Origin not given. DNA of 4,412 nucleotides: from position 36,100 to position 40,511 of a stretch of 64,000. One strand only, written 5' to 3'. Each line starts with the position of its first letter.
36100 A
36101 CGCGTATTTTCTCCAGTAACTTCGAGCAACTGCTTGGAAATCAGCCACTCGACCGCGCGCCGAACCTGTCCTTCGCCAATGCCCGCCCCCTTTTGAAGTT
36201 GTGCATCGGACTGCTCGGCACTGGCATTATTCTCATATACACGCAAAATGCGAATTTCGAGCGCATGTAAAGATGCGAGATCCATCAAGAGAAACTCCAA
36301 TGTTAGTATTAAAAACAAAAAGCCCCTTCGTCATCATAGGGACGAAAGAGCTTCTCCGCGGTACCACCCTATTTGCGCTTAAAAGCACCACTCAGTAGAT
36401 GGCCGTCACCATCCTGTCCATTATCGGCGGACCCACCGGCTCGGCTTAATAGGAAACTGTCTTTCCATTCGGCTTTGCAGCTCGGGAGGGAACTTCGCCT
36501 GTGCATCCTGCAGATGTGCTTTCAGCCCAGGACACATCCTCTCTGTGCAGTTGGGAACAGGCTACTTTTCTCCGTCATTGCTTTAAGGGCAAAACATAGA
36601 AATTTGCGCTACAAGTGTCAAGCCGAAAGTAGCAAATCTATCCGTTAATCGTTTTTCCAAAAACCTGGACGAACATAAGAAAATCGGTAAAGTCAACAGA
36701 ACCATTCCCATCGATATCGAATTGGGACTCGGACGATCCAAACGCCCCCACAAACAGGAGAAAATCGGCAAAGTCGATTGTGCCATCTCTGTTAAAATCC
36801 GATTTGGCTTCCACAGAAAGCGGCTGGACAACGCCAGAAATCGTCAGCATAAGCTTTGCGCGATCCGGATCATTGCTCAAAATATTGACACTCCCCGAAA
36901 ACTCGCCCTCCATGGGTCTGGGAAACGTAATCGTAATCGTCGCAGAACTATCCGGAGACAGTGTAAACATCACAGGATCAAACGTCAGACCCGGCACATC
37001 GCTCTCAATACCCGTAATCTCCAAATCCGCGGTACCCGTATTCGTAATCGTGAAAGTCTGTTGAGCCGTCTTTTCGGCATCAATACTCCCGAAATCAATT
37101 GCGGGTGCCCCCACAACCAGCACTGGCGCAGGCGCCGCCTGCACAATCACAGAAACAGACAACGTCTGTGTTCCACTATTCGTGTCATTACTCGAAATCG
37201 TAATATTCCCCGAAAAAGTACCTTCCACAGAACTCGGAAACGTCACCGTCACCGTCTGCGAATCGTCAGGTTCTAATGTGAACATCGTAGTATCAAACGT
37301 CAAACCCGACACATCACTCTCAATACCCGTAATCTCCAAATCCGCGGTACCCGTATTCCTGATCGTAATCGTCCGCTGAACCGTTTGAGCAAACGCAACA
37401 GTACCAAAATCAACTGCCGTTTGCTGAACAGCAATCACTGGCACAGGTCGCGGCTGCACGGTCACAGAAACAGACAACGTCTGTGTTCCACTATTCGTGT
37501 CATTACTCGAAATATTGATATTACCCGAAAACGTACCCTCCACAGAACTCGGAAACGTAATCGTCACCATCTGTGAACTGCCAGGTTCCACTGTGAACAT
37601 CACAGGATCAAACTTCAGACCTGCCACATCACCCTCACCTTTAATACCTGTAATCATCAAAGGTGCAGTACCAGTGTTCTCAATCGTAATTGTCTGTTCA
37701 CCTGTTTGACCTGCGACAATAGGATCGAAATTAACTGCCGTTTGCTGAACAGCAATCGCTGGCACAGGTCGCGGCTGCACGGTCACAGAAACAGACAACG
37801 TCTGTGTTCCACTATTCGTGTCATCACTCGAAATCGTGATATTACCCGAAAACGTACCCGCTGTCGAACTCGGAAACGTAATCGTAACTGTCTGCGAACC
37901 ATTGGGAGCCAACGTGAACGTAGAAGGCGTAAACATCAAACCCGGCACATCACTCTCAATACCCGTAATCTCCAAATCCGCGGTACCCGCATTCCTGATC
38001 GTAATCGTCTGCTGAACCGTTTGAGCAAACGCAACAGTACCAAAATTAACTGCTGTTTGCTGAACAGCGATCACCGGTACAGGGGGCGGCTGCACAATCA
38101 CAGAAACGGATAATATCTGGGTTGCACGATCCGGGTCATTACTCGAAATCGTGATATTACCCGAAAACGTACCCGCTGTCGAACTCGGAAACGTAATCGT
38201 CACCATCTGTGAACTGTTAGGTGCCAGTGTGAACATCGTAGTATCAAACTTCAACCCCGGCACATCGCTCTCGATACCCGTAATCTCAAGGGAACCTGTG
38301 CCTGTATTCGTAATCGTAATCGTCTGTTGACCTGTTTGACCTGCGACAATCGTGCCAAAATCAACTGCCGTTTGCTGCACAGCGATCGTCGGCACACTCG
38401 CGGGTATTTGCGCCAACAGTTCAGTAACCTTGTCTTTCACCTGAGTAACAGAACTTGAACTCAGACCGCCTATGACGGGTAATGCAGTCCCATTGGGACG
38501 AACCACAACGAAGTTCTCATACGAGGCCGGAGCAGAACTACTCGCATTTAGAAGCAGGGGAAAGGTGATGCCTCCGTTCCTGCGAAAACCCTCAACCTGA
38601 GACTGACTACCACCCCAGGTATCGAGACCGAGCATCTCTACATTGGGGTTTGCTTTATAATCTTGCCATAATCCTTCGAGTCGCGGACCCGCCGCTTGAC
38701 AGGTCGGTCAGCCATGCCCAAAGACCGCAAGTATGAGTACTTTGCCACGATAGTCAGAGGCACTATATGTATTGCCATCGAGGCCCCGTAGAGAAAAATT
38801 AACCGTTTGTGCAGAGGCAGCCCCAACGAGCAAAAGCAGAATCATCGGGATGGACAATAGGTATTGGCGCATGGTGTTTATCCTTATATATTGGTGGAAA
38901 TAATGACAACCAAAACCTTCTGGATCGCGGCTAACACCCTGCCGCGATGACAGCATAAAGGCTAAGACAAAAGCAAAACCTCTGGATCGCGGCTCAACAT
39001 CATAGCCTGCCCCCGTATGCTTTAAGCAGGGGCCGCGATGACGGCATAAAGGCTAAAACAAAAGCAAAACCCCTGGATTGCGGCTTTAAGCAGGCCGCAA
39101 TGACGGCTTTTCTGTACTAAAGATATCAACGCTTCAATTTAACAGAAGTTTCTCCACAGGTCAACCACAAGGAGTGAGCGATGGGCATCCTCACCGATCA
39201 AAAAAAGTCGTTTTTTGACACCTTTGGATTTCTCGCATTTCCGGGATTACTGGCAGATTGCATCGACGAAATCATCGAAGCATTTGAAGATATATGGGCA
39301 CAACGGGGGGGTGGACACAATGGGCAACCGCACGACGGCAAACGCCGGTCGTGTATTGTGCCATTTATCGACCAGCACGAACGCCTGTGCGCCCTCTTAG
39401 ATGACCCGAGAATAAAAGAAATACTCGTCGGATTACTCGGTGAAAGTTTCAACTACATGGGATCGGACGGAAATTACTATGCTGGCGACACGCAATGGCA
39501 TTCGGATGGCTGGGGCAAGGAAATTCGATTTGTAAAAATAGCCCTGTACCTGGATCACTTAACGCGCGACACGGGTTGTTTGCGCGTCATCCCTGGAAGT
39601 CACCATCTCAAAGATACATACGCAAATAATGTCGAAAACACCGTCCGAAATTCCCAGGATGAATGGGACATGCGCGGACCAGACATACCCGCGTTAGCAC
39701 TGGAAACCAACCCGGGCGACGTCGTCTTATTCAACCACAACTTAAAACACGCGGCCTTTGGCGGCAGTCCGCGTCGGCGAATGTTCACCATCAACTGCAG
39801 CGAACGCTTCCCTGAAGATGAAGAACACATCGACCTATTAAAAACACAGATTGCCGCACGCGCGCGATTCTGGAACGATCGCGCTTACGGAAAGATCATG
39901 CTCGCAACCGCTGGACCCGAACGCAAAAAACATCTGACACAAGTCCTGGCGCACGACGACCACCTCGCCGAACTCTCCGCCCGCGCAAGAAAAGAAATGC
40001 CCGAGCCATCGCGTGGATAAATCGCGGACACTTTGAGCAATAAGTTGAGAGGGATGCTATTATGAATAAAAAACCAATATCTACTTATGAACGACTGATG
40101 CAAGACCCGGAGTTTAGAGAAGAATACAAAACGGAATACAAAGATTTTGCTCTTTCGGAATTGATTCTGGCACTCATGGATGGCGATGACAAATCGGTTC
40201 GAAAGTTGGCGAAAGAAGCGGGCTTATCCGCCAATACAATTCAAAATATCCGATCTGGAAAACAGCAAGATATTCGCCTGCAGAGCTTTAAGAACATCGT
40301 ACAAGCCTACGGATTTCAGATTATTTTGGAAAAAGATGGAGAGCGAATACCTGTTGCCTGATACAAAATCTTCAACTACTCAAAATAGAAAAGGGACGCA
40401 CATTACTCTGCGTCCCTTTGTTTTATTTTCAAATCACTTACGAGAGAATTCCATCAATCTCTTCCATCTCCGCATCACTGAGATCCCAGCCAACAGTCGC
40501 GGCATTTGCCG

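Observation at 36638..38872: Candidate selenoprotein: TlpA-like redoxin with a U-x-x-C active site, fused to five Ig-like repeats and a dockerin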

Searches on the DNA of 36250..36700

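Call 58: search_rna_families(source=window, start=36250, end=36700, threshold=gathering, show_alignments=1)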
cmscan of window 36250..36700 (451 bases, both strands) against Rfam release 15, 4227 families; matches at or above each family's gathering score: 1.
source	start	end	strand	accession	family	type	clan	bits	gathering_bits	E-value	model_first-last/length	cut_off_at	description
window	36335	36587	-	RF00230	T-box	Cis-reg; leader;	-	108.4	93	3.6e-25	1-219/219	no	T-box leader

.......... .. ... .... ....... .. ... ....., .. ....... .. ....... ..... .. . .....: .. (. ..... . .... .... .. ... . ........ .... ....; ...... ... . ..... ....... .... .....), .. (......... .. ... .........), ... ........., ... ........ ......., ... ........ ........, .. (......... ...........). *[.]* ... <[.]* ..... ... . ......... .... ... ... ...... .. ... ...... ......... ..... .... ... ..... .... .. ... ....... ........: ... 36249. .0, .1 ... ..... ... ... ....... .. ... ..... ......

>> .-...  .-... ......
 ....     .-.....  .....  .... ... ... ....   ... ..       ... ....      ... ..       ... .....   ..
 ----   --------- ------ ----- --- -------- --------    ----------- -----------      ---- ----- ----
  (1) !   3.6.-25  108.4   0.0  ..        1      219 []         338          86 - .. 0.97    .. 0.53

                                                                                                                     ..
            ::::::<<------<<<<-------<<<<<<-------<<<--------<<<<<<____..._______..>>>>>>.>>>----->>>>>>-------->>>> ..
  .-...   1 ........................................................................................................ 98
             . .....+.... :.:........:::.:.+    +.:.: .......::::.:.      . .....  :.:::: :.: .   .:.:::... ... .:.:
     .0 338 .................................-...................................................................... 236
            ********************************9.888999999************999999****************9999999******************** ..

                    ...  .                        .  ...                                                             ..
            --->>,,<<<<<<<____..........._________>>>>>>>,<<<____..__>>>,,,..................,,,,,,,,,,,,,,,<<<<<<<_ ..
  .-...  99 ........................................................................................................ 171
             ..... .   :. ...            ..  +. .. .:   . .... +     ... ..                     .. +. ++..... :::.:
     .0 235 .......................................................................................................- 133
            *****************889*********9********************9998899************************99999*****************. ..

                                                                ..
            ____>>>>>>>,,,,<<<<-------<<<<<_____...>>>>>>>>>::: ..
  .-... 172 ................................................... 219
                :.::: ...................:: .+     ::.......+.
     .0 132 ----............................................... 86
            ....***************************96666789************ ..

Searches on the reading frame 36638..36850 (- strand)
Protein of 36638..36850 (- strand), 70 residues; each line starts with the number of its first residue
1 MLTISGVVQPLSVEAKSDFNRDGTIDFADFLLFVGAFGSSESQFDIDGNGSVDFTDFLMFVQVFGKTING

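Call 36: search_protein_families(library=pfam, proteins=[window:36638-36850:-], max_evalue=0.001)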
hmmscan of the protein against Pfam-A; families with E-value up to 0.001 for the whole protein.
window:36638-36850:- (70 aa): 6 families
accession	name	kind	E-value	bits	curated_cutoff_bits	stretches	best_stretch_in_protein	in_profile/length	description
PF00404.24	Dockerin_1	-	5.4e-08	33.3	22.9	1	17-59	2-51/57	Dockerin type I domain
PF00036.39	EF-hand_1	-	6.2e-08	32.1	25.4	0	43-62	8-27/29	EF hand domain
PF13405.12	EF-hand_6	-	7.3e-07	28.8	25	0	43-65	8-30/30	EF-hand domain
PF13202.12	EF-hand_5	-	1.9e-05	24.3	25.9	0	43-60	7-24/25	EF hand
PF13833.12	EF-hand_8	-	9.2e-05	22.6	28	0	44-61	34-51/54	EF-hand domain pair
PF13499.12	EF-hand_7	-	0.00015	22.5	30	0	18-60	12-65/67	EF-hand domain pair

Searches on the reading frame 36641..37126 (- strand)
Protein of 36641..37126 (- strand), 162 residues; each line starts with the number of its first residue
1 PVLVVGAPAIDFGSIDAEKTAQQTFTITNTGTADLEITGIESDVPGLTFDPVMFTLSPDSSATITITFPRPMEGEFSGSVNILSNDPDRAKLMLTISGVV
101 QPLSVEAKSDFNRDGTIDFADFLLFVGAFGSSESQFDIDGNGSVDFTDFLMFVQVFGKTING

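Call 66: predict_structure(alignment_id=A3)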
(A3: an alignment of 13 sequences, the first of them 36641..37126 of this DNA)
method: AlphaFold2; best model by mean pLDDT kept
length: 162 residues; sequences in the alignment: 13
mean_pLDDT: 84.5   pTM: 0.61
mean pLDDT of the five models: 84.5, 83.0, 74.9, 69.2, 61.4
residues with pLDDT >= 90: 54; 70-90: 94; 50-70: 13; < 50: 1
segments of 3 or more residues with pLDDT < 50: none
pLDDT, mean of each block of 10 residues (from residue 1): 75 78 90 90 88 93 87 77 78 78 81 88 92 89 92 82 53
secondary structure, 60 per line:
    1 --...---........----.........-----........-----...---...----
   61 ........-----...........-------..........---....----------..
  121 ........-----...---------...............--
elements in order: E3-5 E9-16 E21-29 E35-42 E48-50 E54-56 E61-68 E74-84 E92-101 H105-108 H119-128 H146-160

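Call 70: fold_search(model_id=the predicted structure, library=pdb)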
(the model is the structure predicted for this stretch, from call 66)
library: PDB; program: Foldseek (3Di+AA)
matches with E <= 10: 1863; with E <= 0.001: 268
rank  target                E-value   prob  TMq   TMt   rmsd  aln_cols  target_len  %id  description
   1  2e6j_MODEL_1_A        7.4e-10  1.00  0.58  0.81   1.7       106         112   19  Solution structure of the C-terminal PapD-like domain from human HYDIN protein (released 2007-07-03)
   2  9ijj_C                6.1e-09  1.00  0.54  0.10   2.3       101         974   23  In situ structure of the central apparatus in mouse sperm axoneme. (released 2025-06-04)
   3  7sqc_2A               7.4e-09  1.00  0.54  0.12   2.2       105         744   19  Ciliary C1 central pair apparatus isolated from Chlamydomonas reinhardtii (released 2022-04-13)
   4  3qbt_F                1.4e-08  1.00  0.54  0.62   2.8       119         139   18  Crystal structure of OCRL1 540-678 in complex with Rab8a:GppNHp (released 2011-03-23)
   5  9ijj_E                1.7e-08  1.00  0.54  0.19   2.0       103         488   14  In situ structure of the central apparatus in mouse sperm axoneme. (released 2025-06-04)
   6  7sqc_F0               3.3e-08  1.00  0.52  0.28   2.5       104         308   19  Ciliary C1 central pair apparatus isolated from Chlamydomonas reinhardtii (released 2022-04-13)
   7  7som_J                3.7e-08  1.00  0.57  0.15   2.3       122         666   16  Ciliary C2 central pair apparatus isolated from Chlamydomonas reinhardtii (released 2022-04-13)
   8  7sqc_2B               5.1e-08  1.00  0.55  0.12   1.4       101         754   17  Ciliary C1 central pair apparatus isolated from Chlamydomonas reinhardtii (released 2022-04-13)
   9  6fvi                  6.1e-08  1.00  0.55  0.62   2.4       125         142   17  ASH / PapD-like domain of human CEP192 (PapD-like domain 7) (released 2019-03-20)
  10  9ijj_h                9.5e-08  1.00  0.50  0.06   4.0       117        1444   21  In situ structure of the central apparatus in mouse sperm axoneme. (released 2025-06-04)
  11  7som_D                1.0e-07  1.00  0.54  0.06   2.2       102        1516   24  Ciliary C2 central pair apparatus isolated from Chlamydomonas reinhardtii (released 2022-04-13)
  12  7sqc_F1               1.2e-07  1.00  0.52  0.18   2.5       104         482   19  Ciliary C1 central pair apparatus isolated from Chlamydomonas reinhardtii (released 2022-04-13)
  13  9ijj_O                1.7e-07  1.00  0.55  0.07   2.4       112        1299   19  In situ structure of the central apparatus in mouse sperm axoneme. (released 2025-06-04)
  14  7sqc_O1               1.7e-07  1.00  0.52  0.14   3.3       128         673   22  Ciliary C1 central pair apparatus isolated from Chlamydomonas reinhardtii (released 2022-04-13)
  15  3qbt_B                1.8e-07  1.00  0.50  0.61   3.0       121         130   18  Crystal structure of OCRL1 540-678 in complex with Rab8a:GppNHp (released 2011-03-23)
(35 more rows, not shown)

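Call 74: search_protein_families(library=ncbifam, proteins=[window:36641-37126:-], max_evalue=0.01)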
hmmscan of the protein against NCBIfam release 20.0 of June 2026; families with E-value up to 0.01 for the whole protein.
window:36641-37126:- (162 aa): 3 families
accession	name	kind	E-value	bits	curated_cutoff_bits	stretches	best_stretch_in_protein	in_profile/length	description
NF012200.0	choice_anch_D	domain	2.9e-15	56.7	45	1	9-88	23-107/108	choice-of-anchor D domain-containing protein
NF041425.1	OS_HP2_seleno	subfamily_domain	2.4e-07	31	100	1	10-101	6-98/98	OS_HP2 family (seleno)protein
NF041540.1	dockerin_GC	domain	5.9e-07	29.8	29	1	111-157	12-64/67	GC-type dockerin domain-anchored protein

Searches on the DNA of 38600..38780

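Call 21: search_rna_families(source=window, start=38600, end=38780, threshold=evalue, max_evalue=10, show_alignments=3)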
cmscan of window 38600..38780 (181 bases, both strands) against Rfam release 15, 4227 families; matches with E-value up to 10: 2.
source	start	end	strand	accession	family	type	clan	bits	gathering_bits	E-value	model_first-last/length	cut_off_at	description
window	38600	38615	-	RF01753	psbNH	Cis-reg;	-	9.1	45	8.8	1-16/60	3'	psbNH RNA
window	38668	38780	-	RF02851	Ysr283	Gene; antisense;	-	7.5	58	4.9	128-253/253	5'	Yersinia sRNA 283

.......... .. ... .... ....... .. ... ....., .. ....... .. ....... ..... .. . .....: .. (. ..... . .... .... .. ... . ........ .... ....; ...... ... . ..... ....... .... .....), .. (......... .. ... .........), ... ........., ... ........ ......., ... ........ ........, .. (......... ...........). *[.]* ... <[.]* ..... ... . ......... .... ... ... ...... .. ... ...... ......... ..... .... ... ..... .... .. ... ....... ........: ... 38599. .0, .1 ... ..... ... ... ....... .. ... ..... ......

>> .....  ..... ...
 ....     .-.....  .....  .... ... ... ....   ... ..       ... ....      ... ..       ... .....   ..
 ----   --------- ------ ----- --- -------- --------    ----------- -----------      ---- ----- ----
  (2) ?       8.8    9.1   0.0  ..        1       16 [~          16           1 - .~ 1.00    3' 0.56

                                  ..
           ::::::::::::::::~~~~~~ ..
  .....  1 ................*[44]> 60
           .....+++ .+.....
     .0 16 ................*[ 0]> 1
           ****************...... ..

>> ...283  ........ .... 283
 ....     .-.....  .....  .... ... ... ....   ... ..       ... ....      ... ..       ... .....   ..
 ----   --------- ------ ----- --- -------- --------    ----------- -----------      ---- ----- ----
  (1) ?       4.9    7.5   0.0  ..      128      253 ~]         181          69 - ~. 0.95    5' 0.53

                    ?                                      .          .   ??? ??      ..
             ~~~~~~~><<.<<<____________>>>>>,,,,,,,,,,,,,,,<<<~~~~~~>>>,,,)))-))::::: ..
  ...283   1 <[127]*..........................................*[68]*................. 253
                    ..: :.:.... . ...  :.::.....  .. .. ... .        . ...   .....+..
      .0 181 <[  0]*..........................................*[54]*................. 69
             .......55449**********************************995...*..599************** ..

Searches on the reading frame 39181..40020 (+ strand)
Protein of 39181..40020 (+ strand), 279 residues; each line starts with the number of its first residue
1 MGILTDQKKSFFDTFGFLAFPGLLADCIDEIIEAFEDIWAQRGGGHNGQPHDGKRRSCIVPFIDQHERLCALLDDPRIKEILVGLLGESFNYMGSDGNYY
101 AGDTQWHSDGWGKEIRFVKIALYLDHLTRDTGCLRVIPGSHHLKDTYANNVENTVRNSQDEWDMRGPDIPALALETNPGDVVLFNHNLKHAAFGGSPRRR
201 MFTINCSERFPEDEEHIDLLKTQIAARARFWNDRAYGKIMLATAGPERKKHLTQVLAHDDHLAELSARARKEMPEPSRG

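Call 36: search_protein_families(library=pfam, proteins=[window:39181-40020:+], max_evalue=0.001)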
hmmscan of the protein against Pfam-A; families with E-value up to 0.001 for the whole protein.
window:39181-40020:+ (279 aa): 1 family
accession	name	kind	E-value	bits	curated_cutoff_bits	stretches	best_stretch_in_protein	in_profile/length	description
PF05721.19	PhyH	-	6.8e-15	56.4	22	1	101-198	104-209/213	Phytanoyl-CoA dioxygenase (PhyH)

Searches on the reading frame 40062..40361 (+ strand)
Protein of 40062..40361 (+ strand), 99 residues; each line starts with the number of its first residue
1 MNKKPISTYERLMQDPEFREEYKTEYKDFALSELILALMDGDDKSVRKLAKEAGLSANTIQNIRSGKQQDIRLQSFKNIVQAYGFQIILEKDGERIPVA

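Call 36: search_protein_families(library=pfam, proteins=[window:40062-40361:+], max_evalue=0.001)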
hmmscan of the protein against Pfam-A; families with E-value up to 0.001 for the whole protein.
window:40062-40361:+ (99 aa): 2 families
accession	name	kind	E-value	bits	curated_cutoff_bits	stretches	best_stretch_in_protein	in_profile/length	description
PF13443.12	HTH_26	-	0.00037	21.1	22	1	38-87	5-54/63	Cro/C1-type HTH DNA-binding domain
PF01381.28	HTH_3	-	0.00083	19.8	23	0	44-84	10-49/55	Helix-turn-helix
